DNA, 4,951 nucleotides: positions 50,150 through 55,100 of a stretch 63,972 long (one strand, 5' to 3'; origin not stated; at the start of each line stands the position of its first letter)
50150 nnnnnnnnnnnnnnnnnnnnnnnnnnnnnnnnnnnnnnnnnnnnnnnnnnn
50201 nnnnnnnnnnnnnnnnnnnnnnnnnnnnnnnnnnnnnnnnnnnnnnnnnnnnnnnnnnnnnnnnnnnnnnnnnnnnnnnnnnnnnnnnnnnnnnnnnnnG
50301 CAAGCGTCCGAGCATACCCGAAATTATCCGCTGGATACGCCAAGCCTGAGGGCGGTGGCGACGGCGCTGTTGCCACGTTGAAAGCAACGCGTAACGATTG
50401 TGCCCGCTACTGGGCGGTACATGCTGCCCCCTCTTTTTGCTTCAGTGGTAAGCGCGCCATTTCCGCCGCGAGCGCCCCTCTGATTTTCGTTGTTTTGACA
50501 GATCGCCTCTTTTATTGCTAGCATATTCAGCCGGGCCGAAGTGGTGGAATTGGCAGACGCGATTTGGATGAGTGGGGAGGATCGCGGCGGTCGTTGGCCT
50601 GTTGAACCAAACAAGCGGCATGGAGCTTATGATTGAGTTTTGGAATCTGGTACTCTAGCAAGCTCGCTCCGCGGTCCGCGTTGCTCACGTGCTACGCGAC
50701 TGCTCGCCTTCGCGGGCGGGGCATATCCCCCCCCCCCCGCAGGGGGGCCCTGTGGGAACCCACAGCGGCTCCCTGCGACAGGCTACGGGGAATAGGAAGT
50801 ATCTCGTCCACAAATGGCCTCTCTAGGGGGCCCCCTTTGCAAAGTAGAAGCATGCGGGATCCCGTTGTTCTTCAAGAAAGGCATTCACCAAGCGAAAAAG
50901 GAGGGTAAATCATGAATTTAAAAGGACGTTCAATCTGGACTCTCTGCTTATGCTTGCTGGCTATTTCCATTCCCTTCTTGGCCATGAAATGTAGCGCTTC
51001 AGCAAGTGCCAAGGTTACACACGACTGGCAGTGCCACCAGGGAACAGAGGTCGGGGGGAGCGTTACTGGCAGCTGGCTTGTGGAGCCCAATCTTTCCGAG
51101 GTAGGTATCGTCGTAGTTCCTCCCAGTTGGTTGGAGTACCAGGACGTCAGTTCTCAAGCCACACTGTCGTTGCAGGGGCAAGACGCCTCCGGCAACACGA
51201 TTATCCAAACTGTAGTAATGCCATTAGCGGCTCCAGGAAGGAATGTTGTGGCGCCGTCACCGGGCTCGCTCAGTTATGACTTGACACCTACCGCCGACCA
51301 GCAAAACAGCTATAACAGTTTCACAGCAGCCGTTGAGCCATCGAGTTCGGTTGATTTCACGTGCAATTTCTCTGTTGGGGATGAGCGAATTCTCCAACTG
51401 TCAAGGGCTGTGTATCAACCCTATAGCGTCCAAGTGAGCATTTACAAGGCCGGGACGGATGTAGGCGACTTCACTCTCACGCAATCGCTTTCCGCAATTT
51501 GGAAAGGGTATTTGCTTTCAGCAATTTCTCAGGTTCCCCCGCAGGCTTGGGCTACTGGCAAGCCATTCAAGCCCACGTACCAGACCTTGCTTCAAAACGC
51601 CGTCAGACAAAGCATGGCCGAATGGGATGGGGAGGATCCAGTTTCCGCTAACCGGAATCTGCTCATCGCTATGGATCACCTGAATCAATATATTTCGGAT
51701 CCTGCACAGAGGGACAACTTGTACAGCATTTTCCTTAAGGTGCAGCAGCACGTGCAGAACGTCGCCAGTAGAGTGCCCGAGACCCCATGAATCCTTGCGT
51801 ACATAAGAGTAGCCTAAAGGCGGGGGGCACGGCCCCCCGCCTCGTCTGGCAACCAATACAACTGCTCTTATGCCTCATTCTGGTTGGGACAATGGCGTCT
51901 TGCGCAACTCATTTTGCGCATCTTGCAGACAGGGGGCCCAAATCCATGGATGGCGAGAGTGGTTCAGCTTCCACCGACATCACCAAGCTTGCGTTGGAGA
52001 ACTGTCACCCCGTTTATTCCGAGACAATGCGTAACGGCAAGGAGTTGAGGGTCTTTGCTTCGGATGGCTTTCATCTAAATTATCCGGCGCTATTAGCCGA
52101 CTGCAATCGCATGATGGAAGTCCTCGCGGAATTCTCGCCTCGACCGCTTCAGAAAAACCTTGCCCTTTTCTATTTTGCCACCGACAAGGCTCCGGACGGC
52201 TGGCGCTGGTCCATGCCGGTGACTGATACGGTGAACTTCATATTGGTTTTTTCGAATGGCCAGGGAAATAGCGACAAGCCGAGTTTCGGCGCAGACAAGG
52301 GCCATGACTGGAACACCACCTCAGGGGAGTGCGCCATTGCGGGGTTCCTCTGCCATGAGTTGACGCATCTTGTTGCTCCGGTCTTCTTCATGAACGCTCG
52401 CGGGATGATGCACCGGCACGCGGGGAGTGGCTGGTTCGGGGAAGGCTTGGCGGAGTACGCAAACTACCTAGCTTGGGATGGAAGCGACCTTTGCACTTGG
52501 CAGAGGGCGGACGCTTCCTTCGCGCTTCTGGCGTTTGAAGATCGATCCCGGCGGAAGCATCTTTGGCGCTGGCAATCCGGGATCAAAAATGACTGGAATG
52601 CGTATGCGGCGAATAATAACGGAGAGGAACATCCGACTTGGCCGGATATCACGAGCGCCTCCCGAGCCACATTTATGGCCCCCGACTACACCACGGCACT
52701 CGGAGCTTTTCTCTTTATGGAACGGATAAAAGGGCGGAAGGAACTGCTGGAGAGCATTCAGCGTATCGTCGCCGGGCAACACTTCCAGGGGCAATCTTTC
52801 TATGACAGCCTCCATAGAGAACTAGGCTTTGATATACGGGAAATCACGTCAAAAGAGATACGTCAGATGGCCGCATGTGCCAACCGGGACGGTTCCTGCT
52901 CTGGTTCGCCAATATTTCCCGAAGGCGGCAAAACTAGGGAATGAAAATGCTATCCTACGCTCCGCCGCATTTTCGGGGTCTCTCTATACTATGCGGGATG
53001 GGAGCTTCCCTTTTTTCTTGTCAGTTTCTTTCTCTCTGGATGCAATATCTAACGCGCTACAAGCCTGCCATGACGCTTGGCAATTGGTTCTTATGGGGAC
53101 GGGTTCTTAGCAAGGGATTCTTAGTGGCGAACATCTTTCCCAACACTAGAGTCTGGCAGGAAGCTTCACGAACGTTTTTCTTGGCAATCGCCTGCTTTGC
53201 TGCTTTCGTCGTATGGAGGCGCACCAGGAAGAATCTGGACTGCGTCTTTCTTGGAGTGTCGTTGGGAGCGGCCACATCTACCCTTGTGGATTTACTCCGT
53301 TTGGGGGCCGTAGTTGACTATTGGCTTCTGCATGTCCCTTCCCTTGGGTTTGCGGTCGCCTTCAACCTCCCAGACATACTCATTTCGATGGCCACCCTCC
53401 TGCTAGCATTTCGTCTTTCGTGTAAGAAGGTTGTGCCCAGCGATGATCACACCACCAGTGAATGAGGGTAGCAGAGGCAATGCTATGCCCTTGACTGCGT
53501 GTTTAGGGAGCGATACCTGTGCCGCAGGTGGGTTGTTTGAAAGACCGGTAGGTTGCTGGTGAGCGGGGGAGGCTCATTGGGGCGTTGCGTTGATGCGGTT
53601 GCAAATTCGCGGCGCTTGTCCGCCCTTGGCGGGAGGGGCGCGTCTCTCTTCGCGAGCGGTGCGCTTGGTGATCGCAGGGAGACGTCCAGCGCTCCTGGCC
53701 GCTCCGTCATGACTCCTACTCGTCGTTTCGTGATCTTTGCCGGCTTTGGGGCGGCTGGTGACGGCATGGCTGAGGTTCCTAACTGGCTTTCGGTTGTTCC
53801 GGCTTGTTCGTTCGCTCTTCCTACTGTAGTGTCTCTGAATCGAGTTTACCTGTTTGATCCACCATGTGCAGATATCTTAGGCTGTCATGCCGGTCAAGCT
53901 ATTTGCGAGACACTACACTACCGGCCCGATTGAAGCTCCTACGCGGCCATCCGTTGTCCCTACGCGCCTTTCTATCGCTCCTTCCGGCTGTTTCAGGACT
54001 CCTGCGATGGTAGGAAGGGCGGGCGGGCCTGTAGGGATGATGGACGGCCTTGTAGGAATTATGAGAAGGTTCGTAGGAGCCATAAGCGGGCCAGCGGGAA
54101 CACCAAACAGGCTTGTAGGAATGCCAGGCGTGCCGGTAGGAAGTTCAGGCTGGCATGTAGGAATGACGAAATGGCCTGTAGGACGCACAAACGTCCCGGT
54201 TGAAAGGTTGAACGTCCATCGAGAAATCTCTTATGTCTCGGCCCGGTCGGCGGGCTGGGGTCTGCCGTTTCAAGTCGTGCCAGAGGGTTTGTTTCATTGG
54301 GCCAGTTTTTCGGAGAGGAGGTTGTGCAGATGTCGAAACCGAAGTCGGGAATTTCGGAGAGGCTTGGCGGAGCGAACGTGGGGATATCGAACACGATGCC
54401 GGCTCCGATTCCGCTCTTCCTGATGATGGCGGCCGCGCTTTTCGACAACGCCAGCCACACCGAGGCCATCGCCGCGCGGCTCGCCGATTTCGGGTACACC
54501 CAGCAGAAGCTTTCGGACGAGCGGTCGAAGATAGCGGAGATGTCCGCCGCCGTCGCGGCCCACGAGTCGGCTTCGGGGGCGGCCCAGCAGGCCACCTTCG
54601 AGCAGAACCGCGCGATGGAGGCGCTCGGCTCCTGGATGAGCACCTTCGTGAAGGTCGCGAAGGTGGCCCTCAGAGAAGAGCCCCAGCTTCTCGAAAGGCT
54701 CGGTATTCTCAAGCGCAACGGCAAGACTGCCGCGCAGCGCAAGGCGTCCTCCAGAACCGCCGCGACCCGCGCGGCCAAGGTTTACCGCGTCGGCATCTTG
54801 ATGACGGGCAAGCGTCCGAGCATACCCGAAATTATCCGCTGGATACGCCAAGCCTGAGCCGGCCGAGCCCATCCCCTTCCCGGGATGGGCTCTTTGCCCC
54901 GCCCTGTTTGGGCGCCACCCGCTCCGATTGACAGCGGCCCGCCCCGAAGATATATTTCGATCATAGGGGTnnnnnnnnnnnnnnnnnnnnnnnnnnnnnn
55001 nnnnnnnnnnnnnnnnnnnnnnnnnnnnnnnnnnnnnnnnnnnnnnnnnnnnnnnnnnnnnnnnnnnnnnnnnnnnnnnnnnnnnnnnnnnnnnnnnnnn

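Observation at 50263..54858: About 4.4-kb insertion flanked by perfect 88-bp direct repeats that duplicate the 3' end of an ABC-2 permease gene, with no recombinase on board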

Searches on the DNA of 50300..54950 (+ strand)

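Call 9: search_rna_families(source=window, start=50300, end=54950, threshold=evalue, max_evalue=5, show_alignments=3)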
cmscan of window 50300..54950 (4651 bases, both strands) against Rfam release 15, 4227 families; matches with E-value up to 5: 2.
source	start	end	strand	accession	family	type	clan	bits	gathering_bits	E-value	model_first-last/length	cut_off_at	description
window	53948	54046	+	RF04240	mir-4716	Gene; miRNA;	-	20.2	76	1.4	1-84/84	no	mir-4716 microRNA precursor family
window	52711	52743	+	RF03156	L31-Firmicutes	Cis-reg; leader;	CL00118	19.9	33.3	0.8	1-32/32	no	L31-Firmicutes ribosomal protein leader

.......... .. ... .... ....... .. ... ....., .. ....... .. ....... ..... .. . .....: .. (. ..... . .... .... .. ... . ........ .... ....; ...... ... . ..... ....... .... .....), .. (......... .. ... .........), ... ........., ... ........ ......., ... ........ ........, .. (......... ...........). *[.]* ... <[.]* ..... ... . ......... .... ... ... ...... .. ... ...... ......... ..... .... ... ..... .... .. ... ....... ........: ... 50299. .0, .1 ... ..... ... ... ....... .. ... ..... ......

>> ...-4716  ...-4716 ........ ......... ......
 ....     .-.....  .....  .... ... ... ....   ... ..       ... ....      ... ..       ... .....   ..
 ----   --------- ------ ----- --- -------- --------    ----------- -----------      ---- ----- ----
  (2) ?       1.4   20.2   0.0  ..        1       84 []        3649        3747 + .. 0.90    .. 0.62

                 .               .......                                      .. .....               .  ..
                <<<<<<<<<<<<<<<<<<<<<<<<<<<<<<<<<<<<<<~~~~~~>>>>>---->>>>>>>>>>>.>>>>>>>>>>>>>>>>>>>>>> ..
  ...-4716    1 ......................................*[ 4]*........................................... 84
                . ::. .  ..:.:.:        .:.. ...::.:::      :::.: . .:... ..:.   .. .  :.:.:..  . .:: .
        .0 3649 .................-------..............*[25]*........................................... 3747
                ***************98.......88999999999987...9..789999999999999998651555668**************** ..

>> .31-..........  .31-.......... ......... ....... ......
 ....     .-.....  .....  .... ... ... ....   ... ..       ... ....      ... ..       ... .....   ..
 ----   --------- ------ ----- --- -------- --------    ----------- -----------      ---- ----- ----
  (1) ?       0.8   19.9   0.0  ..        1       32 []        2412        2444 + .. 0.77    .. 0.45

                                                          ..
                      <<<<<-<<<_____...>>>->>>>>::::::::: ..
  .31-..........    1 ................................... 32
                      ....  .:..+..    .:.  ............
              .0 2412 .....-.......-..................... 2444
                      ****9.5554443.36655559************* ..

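Call 57: search_dna_similar(query=window:50351-54770:+, collection=plasmids, mode=distant, max_evalue=0.00001)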
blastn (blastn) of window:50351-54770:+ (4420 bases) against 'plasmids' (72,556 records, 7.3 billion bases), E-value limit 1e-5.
No match.

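Call 82: search_rna_families(source=window, start=50480, end=50920, threshold=evalue, max_evalue=10, show_alignments=3)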
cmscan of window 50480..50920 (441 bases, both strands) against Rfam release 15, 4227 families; matches with E-value up to 10: 3.
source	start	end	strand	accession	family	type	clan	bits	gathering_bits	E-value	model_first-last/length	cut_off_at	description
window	50626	50773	+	RF02354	BjrC80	Gene; sRNA;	-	15.5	80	1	1-162/162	no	Bradyrhizobiaceae sRNA BjrC80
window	50704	50781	+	RF02353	BjrC68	Gene; sRNA;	-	13.9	39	0.61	1-82/82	no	Bradyrhizobiaceae sRNA BjrC68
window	50535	50587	+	RF01276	sR53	Gene; snRNA; snoRNA; CD-box;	-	10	49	8.6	1-60/60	no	Small nucleolar RNA sR53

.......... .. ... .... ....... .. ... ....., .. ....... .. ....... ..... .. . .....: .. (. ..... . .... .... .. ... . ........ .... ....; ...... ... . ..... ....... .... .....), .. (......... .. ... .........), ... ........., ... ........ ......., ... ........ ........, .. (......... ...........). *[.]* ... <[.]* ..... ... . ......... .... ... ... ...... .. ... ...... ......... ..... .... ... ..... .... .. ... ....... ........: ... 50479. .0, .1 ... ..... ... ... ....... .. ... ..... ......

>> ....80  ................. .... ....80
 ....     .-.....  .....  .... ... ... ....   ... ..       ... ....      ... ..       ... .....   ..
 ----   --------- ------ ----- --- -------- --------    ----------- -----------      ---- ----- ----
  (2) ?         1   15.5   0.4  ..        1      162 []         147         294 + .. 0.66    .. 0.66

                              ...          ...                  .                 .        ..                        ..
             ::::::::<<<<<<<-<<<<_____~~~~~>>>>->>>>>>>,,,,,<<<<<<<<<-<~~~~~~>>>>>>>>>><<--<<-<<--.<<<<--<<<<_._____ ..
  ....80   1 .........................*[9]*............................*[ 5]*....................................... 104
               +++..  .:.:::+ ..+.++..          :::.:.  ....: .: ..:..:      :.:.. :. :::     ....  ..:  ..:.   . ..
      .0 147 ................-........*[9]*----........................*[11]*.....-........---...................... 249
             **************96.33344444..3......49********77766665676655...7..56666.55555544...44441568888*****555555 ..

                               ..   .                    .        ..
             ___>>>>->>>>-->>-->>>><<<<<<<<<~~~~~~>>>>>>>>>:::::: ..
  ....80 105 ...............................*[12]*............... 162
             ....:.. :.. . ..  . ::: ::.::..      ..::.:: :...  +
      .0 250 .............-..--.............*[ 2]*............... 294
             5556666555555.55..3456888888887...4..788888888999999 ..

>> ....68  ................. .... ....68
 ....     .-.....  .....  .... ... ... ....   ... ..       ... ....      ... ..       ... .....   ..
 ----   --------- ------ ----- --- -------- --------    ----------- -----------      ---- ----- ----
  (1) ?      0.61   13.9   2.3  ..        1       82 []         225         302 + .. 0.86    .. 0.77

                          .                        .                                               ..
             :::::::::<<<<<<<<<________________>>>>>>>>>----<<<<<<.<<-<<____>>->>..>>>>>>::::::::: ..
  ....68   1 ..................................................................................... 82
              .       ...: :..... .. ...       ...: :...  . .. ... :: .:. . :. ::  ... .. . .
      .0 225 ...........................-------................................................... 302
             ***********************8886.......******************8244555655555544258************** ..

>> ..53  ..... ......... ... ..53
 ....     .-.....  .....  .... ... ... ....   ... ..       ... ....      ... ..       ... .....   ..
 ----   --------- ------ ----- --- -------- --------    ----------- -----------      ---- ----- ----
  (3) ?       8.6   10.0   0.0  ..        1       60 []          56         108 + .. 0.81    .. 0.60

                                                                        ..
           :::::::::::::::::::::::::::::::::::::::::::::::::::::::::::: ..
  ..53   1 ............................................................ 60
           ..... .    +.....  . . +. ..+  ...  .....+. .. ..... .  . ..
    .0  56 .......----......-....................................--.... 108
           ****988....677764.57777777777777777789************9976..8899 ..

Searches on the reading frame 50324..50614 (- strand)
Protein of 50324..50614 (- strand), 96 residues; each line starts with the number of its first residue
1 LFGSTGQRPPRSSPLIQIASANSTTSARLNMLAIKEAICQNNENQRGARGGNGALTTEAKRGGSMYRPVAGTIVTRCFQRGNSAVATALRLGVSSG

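Call 8: search_protein_families(library=pfam, proteins=[window:50324-50614:-], max_evalue=0.01)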
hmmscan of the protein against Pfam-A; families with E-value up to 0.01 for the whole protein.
window:50324-50614:- (96 aa): 0 families

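Call 18: search_protein_families(library=phrogs, proteins=[window:50324-50614:-], max_evalue=0.1)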
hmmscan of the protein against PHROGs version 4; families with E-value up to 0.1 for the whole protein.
window:50324-50614:- (96 aa): 0 families

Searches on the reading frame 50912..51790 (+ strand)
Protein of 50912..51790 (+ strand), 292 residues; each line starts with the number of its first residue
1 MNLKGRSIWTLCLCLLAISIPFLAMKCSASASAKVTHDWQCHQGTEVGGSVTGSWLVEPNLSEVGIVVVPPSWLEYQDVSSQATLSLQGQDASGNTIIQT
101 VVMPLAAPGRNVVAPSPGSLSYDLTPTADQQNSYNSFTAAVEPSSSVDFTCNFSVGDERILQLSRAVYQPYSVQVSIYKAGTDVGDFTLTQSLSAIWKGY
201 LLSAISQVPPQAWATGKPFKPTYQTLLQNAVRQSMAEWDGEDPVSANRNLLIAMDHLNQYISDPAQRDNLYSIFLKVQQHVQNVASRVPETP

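Call 8: search_protein_families(library=pfam, proteins=[window:50912-51790:+], max_evalue=0.01)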
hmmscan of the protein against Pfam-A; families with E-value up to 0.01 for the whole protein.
window:50912-51790:+ (292 aa): 0 families

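Call 18: search_protein_families(library=phrogs, proteins=[window:50912-51790:+], max_evalue=0.1)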
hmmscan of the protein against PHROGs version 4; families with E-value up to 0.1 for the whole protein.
window:50912-51790:+ (292 aa): 0 families

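Call 47: search_protein_families(library=ncbifam, proteins=[window:50912-51790:+], max_evalue=0.1)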
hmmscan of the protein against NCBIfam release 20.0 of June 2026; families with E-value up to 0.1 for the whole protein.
window:50912-51790:+ (292 aa): 1 family
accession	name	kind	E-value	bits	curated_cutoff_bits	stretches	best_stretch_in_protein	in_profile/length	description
NF038123.1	NF038123_dom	domain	0.03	14.4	40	1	106-242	74-185/206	spondin domain-containing protein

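Call 75: search_solved_structures(query=window:50912-51790:+, max_evalue=10)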
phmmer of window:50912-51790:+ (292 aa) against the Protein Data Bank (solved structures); distinct sequences matched with E-value up to 10: 1.
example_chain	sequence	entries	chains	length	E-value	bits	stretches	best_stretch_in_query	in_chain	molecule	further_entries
9j0e_A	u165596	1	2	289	0.69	12.5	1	186-286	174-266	Putative oxidoreductase GLYR1 like protein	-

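Call 76: search_protein_families(library=padloc, proteins=[window:50912-51790:+], max_evalue=0.1)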
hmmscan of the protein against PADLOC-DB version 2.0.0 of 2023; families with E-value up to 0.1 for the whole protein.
window:50912-51790:+ (292 aa): 0 families

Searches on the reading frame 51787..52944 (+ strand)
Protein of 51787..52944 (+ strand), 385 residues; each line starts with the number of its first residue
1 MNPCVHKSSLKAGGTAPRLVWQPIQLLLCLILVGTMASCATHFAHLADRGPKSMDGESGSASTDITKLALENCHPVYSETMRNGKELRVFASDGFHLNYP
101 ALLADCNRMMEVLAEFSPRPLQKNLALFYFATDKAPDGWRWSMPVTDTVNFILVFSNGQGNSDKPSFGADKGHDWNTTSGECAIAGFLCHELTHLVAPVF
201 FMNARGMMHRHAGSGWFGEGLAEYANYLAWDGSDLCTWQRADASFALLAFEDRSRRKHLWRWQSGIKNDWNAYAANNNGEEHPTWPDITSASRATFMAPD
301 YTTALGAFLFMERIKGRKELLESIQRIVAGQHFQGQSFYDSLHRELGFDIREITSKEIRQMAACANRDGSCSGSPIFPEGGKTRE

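Call 8: search_protein_families(library=pfam, proteins=[window:51787-52944:+], max_evalue=0.01)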
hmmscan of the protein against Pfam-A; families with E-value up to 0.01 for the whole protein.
window:51787-52944:+ (385 aa): 0 families

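Call 18: search_protein_families(library=phrogs, proteins=[window:51787-52944:+], max_evalue=0.1)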
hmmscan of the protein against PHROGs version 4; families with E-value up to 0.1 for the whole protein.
window:51787-52944:+ (385 aa): 0 families

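Call 31: find_homologous_proteins(query=window:51787-52944:+, max_evalue=0.001)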
Query window:51787-52944:+ (385 aa): 2 proteins with E <= 0.001 among 6290 candidates.
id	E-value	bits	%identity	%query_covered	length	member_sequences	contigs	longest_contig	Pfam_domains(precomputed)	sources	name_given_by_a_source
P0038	1.5e-231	787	100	86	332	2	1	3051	-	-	-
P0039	6.2e-81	291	44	78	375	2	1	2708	-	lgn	-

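Call 32: find_encoding_contigs(protein=P0038, flank=10000, max_places=10)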
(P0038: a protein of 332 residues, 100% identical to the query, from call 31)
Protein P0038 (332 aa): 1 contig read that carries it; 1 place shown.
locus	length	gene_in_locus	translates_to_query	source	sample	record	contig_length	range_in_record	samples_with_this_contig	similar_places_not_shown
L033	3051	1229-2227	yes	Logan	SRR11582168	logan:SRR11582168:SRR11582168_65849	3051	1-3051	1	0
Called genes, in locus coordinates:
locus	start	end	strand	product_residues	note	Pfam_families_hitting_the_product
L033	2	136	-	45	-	?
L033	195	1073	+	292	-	-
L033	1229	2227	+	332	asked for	-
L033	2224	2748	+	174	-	PF01252:Peptidase_A8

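Call 33: find_encoding_contigs(protein=P0039, flank=10000, max_places=10)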
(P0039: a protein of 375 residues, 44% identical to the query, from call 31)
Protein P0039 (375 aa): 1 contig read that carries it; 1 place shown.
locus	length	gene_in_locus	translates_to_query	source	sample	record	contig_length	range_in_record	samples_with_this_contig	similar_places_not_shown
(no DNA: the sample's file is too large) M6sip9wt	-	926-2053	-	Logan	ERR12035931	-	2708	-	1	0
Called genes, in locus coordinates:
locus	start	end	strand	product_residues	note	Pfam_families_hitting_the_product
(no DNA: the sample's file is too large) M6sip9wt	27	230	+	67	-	-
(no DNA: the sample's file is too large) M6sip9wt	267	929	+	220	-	-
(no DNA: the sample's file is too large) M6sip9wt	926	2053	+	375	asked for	-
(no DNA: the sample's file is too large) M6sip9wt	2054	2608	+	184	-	PF01252:Peptidase_A8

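Call 43: find_related_loci(query=window:51787-52944:+, collection=viral_contigs, flank=10000)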
Query window:51787-52944:+ (385 aa) in viral_contigs; peptide patterns used: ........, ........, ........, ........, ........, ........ (x = any residue, [..] = any of these).
1 stretches matched a pattern, but none encodes a relative of the query by tblastn (E <= 1e-3).

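Call 47: search_protein_families(library=ncbifam, proteins=[window:51787-52944:+], max_evalue=0.1)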
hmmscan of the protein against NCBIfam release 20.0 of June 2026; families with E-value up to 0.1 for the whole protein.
window:51787-52944:+ (385 aa): 0 families

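Call 74: search_solved_structures(query=window:51787-52944:+, max_evalue=10)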
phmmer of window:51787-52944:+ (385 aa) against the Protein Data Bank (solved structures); distinct sequences matched with E-value up to 10: 1.
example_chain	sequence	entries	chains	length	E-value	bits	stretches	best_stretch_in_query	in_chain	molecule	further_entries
6miw_A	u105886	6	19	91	0.73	12.1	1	258-313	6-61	E3 ubiquitin-protein ligase HUWE1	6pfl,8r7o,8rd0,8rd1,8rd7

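Call 76: search_protein_families(library=padloc, proteins=[window:51787-52944:+], max_evalue=0.1)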
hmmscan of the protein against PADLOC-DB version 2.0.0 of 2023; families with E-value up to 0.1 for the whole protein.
window:51787-52944:+ (385 aa): 0 families

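Call 81: search_protein_representatives(protein=window:51787-52944:+)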
Query: 385 residues. Proteins with E-value up to 0.001 (for the whole library): 13; up to 1e-10: 10; up to 1e-30: 2. The best 13 are listed.
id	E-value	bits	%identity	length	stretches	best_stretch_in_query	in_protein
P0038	4.7e-232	786.5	100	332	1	54-385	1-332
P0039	2.0e-81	290.6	44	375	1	56-361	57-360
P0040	8.0e-22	94.3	60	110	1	283-360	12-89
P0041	3.0e-19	85.8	31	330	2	211-363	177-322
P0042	1.1e-17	80.6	33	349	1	57-360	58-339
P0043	3.2e-16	75.8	29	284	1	62-358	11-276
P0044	4.3e-16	75.4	28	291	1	59-361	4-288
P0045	1.4e-14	70.4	30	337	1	57-361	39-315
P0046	9.9e-14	67.6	27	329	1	28-360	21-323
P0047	1.6e-12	63.7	33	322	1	182-363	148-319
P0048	1.4e-09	54.0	33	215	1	194-360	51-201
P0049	2.3e-09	53.3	36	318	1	188-361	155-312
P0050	1.3e-04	37.6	34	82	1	301-361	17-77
